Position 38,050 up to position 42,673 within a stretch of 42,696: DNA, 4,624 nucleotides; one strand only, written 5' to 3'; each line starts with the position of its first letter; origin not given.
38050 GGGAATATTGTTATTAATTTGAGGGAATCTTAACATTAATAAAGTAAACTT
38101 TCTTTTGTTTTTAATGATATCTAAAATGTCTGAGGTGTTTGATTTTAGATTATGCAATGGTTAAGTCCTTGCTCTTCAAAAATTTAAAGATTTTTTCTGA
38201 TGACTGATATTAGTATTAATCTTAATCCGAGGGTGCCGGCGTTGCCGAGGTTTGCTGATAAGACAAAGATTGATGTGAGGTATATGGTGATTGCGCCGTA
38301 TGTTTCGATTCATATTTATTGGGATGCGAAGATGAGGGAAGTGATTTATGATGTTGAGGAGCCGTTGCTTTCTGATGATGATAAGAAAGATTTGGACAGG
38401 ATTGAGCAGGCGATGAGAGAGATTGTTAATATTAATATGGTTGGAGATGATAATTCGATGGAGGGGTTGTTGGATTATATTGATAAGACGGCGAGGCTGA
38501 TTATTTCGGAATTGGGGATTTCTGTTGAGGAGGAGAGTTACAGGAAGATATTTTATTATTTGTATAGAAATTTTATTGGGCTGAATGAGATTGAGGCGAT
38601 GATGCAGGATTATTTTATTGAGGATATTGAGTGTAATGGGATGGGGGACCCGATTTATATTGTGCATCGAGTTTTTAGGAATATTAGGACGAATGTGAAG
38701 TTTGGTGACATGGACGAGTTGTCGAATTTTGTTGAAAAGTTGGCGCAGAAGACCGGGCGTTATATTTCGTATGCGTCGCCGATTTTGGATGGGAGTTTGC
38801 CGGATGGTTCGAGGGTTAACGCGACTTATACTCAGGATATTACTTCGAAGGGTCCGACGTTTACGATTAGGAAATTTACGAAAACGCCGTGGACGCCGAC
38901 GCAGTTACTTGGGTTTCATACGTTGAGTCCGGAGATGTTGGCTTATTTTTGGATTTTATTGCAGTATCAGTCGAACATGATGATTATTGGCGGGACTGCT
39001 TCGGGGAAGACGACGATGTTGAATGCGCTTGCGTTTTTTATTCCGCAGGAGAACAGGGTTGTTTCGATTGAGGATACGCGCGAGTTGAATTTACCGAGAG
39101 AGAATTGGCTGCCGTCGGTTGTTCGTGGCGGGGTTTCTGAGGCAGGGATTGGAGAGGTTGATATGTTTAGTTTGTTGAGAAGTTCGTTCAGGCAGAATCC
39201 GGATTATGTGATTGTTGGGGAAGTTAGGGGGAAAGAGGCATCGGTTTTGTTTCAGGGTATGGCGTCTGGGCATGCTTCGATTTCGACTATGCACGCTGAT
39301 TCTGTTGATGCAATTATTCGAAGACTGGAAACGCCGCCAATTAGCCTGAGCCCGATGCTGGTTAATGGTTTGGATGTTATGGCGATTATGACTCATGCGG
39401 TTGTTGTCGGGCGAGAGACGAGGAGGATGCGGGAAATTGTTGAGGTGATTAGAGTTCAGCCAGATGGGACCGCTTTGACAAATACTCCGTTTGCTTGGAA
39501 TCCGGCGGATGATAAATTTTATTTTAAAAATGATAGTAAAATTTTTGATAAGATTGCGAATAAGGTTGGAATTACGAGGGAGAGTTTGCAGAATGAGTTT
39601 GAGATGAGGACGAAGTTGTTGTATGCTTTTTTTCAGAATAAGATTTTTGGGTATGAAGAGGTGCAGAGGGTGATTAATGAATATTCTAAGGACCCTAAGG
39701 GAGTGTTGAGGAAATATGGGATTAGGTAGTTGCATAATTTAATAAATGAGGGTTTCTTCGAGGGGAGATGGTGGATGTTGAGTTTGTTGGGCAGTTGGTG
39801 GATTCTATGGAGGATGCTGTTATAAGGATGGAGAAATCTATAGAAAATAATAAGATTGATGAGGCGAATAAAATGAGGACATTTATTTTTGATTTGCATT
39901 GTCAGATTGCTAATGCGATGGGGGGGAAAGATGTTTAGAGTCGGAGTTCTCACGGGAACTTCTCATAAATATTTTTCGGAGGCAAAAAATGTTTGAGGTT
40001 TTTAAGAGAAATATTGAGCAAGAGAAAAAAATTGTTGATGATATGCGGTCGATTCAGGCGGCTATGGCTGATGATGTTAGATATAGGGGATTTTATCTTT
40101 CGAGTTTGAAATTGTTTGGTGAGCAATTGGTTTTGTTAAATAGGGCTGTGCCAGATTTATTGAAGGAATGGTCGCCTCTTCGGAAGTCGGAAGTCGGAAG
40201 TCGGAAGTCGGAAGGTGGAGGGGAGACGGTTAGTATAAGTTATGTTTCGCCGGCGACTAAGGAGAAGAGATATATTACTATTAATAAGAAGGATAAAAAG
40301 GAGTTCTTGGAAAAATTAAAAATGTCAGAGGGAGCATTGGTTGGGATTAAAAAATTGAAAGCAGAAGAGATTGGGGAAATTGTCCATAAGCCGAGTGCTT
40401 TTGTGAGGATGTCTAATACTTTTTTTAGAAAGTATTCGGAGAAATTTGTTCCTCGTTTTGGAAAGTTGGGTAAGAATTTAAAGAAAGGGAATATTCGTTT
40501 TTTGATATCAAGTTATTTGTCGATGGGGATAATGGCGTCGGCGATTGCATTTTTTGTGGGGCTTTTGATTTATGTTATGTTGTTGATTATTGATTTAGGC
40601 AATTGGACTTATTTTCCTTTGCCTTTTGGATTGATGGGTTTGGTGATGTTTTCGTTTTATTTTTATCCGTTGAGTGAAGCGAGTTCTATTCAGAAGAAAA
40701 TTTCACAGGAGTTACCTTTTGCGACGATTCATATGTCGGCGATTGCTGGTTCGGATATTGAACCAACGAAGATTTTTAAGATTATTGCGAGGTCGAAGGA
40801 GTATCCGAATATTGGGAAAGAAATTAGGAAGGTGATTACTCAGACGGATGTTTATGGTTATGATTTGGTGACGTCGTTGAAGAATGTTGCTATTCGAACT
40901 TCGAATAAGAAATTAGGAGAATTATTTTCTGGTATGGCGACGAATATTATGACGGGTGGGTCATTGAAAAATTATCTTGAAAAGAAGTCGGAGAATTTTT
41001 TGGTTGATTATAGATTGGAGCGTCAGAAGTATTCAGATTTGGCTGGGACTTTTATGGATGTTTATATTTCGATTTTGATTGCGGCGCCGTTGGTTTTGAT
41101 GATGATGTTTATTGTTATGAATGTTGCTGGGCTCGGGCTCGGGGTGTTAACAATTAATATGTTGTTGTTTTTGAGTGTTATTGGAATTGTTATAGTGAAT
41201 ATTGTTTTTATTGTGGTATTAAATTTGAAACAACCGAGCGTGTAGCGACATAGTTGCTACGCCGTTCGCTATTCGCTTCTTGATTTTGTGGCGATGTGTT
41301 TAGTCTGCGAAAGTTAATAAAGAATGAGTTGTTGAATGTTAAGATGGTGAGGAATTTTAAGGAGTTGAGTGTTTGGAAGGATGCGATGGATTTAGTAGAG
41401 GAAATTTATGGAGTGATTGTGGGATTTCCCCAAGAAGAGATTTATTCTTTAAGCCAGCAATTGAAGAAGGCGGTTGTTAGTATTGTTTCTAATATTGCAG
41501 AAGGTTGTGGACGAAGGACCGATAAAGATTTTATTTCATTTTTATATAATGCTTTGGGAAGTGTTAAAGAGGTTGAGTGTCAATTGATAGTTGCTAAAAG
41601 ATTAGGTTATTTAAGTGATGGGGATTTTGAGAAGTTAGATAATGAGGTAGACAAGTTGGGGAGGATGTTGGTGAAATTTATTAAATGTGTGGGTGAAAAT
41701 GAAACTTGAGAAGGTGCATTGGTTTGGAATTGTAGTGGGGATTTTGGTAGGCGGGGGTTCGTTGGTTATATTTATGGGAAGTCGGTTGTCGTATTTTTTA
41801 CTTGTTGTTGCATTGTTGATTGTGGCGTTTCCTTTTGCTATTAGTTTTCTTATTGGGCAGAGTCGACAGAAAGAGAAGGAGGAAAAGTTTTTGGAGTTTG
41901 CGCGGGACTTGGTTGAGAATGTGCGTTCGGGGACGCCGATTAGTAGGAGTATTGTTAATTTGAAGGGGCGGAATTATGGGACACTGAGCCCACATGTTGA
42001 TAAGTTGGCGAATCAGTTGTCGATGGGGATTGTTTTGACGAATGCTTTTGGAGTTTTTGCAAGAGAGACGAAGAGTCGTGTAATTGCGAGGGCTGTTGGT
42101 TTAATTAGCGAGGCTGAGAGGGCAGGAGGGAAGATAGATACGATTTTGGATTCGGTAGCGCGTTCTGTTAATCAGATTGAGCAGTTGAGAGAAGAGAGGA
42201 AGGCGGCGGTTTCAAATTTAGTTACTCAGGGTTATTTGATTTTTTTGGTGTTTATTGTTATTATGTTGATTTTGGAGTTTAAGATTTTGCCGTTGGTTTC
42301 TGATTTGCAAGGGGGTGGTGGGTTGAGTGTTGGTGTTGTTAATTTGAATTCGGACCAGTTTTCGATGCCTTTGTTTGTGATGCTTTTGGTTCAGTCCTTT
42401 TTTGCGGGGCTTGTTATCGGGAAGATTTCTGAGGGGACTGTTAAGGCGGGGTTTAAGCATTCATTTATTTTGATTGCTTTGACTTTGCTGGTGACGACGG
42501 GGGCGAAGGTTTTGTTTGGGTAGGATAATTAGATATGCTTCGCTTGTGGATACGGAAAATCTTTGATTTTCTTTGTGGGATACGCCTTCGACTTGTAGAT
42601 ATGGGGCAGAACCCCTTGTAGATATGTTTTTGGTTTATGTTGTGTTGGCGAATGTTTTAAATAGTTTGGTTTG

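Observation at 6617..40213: Strand-polarised fold-back plus 7-nt tandem-array insertions sit in-frame inside ten genes, most of them conserved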

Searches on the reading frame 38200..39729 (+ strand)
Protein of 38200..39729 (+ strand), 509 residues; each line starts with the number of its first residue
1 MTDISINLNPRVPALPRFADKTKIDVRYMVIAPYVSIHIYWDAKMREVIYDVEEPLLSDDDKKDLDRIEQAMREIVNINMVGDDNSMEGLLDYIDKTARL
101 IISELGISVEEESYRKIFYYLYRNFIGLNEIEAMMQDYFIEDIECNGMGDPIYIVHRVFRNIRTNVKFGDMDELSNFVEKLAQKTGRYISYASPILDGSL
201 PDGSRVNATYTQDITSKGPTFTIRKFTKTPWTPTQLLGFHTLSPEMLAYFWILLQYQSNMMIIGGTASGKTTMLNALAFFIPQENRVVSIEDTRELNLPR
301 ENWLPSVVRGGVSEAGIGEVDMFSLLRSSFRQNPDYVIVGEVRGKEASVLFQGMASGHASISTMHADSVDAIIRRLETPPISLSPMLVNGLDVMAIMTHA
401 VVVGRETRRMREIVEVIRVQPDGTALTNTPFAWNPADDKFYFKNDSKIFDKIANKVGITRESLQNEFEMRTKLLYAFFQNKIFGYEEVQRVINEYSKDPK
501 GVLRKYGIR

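Call 38: search_protein_families(library=pfam, proteins=[window:38200-39729:+], max_evalue=0.001)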
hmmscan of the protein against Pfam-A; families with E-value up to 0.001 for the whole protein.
window:38200-39729:+ (509 aa): 2 families
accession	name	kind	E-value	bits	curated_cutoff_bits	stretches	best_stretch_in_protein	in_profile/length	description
PF00437.27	T2SSE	-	1.2e-30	106.9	24.9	1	157-378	29-257/370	Type II/IV secretion system protein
PF23989.1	PilB3_C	-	0.0007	20.1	27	0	441-505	5-69/83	PilB3-like, C-terminal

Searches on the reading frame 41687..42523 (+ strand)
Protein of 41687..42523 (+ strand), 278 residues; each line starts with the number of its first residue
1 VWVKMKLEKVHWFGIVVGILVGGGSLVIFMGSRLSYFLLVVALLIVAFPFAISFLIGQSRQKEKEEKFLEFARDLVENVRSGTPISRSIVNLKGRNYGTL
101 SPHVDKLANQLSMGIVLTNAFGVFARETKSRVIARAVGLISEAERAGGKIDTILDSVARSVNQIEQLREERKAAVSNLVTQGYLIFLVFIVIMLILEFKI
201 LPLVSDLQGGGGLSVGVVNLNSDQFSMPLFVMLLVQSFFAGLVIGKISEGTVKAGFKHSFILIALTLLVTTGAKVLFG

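Call 38: search_protein_families(library=pfam, proteins=[window:41687-42523:+], max_evalue=0.001)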
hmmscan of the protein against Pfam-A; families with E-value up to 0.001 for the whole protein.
window:41687-42523:+ (278 aa): 1 family
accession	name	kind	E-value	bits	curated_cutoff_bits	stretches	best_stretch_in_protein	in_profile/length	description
PF00482.28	T2SSF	-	3.6e-14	53.3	25.2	1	71-196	1-123/125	Type II secretion system (T2SS), protein F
